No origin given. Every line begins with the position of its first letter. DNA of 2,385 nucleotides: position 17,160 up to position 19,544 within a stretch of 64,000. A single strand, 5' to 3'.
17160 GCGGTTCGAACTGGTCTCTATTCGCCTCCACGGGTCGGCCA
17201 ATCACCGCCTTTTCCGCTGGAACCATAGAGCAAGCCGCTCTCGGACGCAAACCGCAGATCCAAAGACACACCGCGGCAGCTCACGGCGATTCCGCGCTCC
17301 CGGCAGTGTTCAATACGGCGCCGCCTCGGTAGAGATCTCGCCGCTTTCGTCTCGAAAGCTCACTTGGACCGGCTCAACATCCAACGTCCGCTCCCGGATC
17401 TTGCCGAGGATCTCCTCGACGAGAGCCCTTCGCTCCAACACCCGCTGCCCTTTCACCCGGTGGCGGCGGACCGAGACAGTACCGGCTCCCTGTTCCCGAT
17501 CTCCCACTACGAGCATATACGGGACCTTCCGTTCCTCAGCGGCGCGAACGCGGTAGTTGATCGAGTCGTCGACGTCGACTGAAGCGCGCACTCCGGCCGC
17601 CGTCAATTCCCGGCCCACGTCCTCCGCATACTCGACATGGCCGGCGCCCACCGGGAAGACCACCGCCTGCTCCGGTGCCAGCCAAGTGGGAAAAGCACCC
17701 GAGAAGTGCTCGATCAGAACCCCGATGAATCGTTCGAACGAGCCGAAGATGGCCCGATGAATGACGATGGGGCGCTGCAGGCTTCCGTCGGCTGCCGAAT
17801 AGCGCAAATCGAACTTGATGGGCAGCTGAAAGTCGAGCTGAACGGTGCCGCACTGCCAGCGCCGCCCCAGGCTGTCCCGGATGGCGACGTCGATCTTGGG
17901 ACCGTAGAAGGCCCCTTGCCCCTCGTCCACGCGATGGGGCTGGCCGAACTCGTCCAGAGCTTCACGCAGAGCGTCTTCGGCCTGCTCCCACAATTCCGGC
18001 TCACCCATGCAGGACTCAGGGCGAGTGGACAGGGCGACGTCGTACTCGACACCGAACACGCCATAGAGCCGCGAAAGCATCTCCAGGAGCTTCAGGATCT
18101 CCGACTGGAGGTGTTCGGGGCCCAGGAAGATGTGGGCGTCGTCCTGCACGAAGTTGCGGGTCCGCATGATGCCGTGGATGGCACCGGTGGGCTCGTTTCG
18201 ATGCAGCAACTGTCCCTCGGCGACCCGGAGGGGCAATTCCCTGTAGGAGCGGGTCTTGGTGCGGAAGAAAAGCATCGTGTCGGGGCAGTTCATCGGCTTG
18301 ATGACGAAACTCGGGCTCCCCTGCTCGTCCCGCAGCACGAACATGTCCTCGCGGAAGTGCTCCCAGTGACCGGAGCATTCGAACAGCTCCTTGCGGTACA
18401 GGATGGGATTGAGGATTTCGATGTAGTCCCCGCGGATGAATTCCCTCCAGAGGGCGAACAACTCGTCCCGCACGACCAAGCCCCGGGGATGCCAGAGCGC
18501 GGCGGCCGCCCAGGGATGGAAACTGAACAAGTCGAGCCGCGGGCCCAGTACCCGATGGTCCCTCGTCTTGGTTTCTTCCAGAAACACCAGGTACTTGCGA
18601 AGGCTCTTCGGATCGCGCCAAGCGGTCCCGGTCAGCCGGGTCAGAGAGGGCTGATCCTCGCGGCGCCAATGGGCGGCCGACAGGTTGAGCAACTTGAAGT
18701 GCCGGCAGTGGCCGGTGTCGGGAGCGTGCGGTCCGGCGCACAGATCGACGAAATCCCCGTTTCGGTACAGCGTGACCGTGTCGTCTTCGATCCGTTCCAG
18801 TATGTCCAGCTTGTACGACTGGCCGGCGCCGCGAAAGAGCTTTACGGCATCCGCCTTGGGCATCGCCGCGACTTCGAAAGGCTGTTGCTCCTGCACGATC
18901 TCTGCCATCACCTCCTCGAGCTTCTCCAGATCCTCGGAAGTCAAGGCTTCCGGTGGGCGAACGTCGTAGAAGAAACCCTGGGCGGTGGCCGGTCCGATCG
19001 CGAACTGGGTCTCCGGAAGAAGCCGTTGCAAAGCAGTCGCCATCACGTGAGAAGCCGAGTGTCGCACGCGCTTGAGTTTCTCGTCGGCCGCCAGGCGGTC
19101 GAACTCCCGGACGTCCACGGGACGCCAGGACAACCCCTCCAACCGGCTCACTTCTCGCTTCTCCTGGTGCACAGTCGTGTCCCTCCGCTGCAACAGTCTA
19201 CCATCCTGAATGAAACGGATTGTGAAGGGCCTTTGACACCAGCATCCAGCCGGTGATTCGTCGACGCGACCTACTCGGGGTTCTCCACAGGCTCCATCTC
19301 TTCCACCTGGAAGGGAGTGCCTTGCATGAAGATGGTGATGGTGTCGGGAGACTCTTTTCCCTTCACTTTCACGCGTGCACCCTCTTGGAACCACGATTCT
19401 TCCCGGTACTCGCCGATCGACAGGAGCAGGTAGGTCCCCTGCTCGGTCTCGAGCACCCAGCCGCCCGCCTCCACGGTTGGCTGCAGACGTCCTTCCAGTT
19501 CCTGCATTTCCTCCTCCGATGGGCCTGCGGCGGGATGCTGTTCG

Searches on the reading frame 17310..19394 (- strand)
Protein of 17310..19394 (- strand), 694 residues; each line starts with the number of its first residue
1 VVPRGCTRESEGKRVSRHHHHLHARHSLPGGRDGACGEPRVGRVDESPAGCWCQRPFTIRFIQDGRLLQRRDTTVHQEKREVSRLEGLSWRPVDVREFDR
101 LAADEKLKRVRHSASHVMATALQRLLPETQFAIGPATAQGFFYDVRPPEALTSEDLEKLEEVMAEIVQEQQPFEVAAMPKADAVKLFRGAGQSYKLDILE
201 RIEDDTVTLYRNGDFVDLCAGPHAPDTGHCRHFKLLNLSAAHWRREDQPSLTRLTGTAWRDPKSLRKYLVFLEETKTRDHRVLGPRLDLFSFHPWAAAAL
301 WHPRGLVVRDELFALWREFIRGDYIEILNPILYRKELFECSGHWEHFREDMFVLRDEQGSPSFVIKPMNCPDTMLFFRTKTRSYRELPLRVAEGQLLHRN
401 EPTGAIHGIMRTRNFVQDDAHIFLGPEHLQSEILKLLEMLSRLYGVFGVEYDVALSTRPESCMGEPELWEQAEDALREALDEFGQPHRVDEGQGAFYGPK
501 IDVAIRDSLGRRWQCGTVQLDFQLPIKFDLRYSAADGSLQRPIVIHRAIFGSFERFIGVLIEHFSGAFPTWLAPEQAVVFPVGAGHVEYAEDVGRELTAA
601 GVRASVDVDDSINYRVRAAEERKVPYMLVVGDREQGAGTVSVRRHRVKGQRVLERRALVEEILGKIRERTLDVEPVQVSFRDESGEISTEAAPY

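Call 53: search_protein_families(library=pfam, proteins=[window:17310-19394:-], max_evalue=0.00001)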
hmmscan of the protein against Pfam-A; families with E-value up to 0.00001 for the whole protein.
window:17310-19394:- (694 aa): 3 families
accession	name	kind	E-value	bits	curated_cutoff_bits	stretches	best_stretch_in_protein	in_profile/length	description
PF00587.30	tRNA-synt_2b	-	1.1e-38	133.5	29.3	1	360-564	8-179/179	tRNA synthetase class II core domain (G, H, P, S and T)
PF03129.25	HGTP_anticodon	-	2e-18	66.7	21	1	576-663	1-92/94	Anticodon binding domain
PF07973.19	tRNA_SAD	-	3.6e-10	40.1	24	1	207-245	1-32/44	Threonyl and Alanyl tRNA synthetase second additional domain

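Call 64: find_homologous_proteins(query=window:17310-19394:-, max_evalue=1e-100)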
Query window:17310-19394:- (694 aa): 7843 proteins with E <= 1e-100 among 8000 candidates; the best 120 are listed.
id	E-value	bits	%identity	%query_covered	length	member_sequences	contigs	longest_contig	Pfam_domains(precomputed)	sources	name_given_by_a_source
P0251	0.0e+0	1406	100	88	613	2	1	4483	PF03129.26,PF00587.31,PF07973.20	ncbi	-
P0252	0.0e+0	1153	81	86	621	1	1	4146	PF03129.26,PF00587.31,PF07973.20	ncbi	-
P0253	0.0e+0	1142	80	88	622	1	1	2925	PF03129.26,PF00587.31,PF07973.20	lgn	-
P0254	0.0e+0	1127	78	89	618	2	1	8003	PF03129.26,PF00587.31,PF07973.20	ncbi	-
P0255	1.2e-266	905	62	88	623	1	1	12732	PF03129.26,PF00587.31,PF07973.20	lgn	-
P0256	1.9e-260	884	64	87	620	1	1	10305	PF03129.26,PF00587.31,PF07973.20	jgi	jgi:threonyl-tRNA synthetase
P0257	7.6e-260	882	61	88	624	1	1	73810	PF03129.26,PF00587.31,PF07973.20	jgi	jgi:threonyl-tRNA synthetase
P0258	5.2e-258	876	62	85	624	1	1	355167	PF03129.26,PF00587.31,PF07973.20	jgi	jgi:threonyl-tRNA synthetase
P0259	5.8e-258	876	62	88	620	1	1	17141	PF03129.26,PF00587.31,PF07973.20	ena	-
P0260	7.8e-258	875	62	88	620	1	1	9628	PF03129.26,PF00587.31,PF07973.20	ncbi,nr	ncbi:MAG: threonine--tRNA ligase [Gemmatimonadetes bacterium]|nr:threonine--tRNA ligase [Gemmatimona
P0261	3.0e-257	874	61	88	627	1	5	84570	PF03129.26,PF00587.31,PF07973.20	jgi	jgi:threonyl-tRNA synthetase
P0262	3.9e-257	873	63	85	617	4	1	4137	PF03129.26,PF00587.31,PF07973.20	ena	-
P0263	5.8e-257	873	61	88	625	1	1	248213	PF03129.26,PF00587.31,PF07973.20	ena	-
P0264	8.5e-257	872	63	85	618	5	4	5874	PF03129.26,PF00587.31,PF07973.20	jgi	jgi:threonyl-tRNA synthetase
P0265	3.6e-256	870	61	88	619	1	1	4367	PF03129.26,PF00587.31,PF07973.20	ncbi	ncbi:MAG TPA: threonine--tRNA ligase [Longimicrobium sp.]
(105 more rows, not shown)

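Call 65: find_encoding_contigs(protein=P0254, flank=10000, max_places=5)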
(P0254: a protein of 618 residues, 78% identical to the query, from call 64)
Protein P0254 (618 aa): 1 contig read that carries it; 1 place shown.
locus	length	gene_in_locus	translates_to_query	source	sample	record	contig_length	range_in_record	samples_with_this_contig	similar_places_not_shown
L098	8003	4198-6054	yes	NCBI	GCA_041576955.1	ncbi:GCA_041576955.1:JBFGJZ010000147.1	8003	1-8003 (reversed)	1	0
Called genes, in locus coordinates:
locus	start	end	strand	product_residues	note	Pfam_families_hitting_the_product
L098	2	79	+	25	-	?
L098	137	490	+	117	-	PF00072:Response_reg (weak)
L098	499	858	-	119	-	PF02152:FolB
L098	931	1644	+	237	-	PF13483:Lactamase_B_3, PF12706:Lactamase_B_2, PF00753:Lactamase_B (weak)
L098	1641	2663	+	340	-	PF01571:GCV_T, PF08669:GCV_T_C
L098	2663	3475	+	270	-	PF07228:SpoIIE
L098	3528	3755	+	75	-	PF02604:PhdYeFM_antitox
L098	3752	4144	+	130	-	PF01850:PIN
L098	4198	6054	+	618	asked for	PF07973:tRNA_SAD, PF00587:tRNA-synt_2b, PF03129:HGTP_anticodon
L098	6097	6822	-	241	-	-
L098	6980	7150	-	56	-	-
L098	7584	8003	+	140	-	?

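Call 66: find_encoding_contigs(protein=P0252, flank=10000, max_places=5)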
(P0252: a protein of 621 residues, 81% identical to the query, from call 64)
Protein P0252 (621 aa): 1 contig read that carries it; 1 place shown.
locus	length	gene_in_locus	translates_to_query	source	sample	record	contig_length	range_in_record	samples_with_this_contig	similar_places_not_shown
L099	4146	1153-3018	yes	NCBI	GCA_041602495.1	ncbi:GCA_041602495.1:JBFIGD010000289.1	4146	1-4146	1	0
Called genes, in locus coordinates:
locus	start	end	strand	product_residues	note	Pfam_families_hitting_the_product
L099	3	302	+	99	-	?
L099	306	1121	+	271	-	PF07228:SpoIIE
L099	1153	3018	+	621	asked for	PF07973:tRNA_SAD, PF00587:tRNA-synt_2b, PF03129:HGTP_anticodon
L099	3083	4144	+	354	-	?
